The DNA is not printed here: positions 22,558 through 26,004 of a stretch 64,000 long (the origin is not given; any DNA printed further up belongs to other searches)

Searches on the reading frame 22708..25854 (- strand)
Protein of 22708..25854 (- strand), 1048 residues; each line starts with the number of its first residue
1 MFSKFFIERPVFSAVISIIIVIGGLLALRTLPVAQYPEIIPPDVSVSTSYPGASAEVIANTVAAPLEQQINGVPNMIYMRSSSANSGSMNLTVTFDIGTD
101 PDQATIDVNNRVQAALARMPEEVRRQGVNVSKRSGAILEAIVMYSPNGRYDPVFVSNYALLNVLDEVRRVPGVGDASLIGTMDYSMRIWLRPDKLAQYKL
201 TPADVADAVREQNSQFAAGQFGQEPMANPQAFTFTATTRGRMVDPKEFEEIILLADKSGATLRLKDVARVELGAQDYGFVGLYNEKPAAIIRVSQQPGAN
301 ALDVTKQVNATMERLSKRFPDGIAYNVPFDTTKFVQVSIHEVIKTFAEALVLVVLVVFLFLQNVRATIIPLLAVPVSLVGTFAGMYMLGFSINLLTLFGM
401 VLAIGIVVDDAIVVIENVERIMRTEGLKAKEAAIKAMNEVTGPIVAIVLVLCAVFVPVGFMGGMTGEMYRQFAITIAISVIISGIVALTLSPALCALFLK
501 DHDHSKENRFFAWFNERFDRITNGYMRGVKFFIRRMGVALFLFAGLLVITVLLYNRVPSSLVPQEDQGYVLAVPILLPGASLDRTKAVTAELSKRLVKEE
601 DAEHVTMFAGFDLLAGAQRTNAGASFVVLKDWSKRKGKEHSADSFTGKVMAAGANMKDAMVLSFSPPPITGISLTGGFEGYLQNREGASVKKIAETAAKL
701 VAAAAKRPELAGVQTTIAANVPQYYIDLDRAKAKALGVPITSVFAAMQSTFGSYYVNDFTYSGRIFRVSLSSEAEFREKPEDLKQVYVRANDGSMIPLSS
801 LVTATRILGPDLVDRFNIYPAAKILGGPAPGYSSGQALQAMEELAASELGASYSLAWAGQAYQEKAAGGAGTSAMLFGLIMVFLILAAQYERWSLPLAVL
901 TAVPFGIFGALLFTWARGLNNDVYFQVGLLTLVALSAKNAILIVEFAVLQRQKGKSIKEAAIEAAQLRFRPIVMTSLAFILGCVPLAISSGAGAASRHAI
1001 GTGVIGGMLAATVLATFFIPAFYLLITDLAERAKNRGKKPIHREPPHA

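Call 9: search_protein_families(library=pfam, proteins=[window:22708-25854:-], max_evalue=0.01)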
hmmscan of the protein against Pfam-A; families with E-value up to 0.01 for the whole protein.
window:22708-25854:- (1048 aa): 3 families
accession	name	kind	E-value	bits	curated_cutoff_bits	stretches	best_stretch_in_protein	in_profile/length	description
PF00873.25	ACR_tran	-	0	1152.7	28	1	2-1026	1-1020/1021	AcrB/AcrD/AcrF family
PF03176.21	MMPL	-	2.6e-12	46.8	20.5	1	341-501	144-305/333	MMPL family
PF02355.23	SecD_SecF_C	-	7.3e-07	29.2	20.5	2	871-1018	33-178/189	Protein export membrane protein SecD/SecF, C-terminal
